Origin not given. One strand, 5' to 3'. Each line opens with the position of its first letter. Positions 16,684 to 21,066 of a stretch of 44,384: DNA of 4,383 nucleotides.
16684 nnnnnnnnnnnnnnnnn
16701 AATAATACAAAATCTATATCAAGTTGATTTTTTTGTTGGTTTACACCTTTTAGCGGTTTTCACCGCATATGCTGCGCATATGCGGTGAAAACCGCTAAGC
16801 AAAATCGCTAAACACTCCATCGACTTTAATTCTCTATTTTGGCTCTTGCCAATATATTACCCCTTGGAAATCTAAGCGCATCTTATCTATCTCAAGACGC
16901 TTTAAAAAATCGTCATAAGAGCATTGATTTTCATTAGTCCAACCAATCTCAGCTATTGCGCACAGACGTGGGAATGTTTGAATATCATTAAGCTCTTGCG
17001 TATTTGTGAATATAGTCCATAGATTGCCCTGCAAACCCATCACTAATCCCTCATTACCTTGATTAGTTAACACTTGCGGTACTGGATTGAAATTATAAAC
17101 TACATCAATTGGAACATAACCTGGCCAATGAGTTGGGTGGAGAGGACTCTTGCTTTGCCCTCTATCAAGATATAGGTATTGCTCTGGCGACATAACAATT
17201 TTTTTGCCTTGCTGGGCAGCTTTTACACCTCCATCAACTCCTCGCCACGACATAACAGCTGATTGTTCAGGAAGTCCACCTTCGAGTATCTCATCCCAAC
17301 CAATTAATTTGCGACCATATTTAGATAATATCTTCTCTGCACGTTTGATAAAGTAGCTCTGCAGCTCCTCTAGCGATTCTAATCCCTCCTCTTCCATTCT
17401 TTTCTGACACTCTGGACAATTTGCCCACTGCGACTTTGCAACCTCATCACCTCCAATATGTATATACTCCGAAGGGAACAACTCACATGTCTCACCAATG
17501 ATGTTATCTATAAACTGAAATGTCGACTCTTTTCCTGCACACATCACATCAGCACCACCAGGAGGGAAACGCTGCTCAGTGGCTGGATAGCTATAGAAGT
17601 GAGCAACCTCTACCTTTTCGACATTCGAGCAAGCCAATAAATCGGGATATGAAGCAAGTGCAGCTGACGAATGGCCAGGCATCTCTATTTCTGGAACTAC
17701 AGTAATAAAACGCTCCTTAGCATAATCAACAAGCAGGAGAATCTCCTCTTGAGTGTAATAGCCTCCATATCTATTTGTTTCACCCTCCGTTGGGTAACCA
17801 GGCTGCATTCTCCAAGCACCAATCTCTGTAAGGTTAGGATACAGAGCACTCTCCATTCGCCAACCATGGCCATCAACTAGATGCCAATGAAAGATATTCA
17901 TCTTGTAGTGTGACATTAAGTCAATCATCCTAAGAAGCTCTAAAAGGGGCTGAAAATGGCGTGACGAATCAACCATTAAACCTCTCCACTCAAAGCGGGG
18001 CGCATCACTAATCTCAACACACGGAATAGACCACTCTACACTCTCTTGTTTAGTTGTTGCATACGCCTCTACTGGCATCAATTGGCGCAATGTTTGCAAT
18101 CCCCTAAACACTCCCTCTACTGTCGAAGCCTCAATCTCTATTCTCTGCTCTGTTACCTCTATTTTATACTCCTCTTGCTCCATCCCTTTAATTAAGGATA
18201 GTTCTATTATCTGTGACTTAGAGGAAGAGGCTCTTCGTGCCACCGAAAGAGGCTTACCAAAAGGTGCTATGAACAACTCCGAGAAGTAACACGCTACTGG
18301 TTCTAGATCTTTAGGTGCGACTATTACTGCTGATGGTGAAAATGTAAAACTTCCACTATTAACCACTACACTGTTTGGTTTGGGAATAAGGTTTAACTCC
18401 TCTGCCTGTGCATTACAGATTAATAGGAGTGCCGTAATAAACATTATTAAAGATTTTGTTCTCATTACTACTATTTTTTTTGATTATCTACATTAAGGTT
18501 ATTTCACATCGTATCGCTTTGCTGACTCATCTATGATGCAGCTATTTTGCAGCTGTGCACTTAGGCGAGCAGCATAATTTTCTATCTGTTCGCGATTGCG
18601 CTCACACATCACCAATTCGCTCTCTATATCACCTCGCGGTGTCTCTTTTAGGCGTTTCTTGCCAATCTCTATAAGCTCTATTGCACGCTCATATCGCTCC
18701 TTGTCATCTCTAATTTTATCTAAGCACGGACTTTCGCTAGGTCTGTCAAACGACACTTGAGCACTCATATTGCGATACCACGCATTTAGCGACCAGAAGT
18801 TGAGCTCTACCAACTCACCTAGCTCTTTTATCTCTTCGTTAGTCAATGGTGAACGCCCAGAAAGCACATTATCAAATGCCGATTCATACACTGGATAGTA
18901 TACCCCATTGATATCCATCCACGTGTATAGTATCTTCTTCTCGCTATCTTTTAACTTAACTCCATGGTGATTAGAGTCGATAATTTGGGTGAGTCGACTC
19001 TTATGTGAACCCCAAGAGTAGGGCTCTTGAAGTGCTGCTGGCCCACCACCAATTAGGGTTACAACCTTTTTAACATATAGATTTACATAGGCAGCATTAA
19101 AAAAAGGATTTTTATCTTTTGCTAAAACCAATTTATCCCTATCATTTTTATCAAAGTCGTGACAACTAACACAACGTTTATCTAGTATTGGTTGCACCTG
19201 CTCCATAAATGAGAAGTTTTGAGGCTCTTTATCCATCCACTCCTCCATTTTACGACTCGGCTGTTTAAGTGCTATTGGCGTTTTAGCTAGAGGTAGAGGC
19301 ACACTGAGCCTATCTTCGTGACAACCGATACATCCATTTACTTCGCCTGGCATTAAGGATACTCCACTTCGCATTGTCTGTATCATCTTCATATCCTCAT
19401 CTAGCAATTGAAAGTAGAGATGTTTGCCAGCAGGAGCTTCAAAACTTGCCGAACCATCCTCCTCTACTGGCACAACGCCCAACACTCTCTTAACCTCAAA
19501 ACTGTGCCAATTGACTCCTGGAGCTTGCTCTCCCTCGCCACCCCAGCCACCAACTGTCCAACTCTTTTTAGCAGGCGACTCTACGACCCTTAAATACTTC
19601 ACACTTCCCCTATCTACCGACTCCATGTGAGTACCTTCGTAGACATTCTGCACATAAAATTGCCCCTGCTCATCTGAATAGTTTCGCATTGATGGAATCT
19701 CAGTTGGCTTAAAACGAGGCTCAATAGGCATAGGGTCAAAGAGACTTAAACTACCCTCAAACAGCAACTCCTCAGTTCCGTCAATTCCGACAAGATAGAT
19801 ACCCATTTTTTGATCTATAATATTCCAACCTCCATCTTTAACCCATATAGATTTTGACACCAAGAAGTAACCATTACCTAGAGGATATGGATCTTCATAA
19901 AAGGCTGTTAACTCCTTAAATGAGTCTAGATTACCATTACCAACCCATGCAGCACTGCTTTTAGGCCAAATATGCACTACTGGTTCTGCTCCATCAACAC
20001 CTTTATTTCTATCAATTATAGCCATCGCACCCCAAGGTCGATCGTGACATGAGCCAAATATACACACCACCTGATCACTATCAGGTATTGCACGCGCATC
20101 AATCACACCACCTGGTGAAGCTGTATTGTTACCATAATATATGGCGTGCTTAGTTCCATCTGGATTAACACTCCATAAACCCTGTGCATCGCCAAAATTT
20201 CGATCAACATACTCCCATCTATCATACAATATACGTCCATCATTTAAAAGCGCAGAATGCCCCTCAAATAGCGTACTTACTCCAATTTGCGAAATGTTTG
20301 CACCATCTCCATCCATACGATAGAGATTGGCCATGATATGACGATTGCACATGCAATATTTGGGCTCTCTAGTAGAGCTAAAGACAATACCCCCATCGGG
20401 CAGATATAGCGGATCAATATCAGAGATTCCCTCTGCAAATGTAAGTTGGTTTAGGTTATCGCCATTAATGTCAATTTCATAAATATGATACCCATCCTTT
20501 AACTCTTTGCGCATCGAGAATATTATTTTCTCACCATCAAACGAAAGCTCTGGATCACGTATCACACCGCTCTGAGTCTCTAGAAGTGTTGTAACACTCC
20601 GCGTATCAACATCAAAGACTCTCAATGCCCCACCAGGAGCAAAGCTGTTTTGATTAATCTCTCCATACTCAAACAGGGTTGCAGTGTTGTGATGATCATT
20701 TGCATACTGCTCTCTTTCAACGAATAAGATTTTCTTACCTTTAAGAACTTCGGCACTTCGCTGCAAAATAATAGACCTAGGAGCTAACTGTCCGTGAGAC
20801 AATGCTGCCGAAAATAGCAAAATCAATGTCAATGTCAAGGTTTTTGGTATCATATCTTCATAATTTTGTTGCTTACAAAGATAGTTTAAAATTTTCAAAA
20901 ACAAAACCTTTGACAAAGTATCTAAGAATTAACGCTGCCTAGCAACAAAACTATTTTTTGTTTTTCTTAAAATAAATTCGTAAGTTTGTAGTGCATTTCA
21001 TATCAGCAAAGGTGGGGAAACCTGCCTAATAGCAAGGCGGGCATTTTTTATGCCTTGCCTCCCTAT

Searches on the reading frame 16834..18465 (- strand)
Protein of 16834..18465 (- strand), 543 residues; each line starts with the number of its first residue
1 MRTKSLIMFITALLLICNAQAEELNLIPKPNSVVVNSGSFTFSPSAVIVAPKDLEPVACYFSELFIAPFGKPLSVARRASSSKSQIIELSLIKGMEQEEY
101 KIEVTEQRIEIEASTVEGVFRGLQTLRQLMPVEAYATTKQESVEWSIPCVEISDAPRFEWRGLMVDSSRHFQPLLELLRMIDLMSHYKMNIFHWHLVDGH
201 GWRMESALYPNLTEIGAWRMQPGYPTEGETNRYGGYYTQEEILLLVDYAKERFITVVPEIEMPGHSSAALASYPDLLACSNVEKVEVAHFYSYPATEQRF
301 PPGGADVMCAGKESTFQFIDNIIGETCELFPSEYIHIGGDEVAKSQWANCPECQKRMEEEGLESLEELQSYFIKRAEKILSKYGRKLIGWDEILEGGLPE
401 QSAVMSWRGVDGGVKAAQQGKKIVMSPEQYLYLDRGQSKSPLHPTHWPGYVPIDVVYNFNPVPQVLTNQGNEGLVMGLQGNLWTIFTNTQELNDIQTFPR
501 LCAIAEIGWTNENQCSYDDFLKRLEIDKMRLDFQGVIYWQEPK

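Call 32: search_protein_families(library=pfam, proteins=[window:16834-18465:-], max_evalue=0.00001)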
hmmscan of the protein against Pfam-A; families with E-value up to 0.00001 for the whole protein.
window:16834-18465:- (543 aa): 3 families
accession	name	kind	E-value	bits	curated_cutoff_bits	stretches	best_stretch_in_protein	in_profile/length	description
PF00728.28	Glyco_hydro_20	-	1e-112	377.4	22.3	1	158-511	1-347/348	Glycosyl hydrolase family 20, catalytic domain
PF02838.20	Glyco_hydro_20b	-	4e-19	70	26.1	1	24-155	2-124/124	Glycosyl hydrolase family 20, domain 2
PF14845.11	Glycohydro_20b2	-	6.7e-07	30.5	27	1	93-129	93-130/130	beta-acetyl hexosaminidase like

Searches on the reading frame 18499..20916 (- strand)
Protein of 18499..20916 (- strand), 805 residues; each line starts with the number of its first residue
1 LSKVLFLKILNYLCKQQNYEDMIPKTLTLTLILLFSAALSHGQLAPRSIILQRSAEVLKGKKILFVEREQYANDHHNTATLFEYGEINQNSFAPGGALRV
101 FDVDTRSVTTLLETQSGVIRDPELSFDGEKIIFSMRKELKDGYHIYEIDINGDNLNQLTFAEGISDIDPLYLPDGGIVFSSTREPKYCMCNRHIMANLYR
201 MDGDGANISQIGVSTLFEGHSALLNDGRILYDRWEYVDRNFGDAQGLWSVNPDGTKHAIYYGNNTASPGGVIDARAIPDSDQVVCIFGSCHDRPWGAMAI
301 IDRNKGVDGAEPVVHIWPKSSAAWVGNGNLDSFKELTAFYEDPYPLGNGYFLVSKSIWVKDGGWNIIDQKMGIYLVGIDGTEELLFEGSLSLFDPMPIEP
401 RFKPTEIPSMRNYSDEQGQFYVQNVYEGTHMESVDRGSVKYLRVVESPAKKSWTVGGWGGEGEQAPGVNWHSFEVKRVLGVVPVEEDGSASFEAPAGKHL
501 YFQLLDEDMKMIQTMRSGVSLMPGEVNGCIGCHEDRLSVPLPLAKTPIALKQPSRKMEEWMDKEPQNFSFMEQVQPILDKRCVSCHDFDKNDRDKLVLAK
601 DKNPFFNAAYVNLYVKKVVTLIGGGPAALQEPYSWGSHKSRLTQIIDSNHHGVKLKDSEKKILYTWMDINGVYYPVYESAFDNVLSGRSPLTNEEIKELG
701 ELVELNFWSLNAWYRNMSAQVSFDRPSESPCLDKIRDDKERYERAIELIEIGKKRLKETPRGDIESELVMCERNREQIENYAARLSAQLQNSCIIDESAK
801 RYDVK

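Call 32: search_protein_families(library=pfam, proteins=[window:18499-20916:-], max_evalue=0.00001)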
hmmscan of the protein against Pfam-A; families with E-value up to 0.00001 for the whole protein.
window:18499-20916:- (805 aa): 1 family
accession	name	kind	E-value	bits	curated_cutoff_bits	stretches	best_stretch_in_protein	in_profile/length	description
PF18582.6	HZS_alpha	-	1.9e-36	124.9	26.6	1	437-534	1-98/98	Hydrazine synthase alpha subunit middle domain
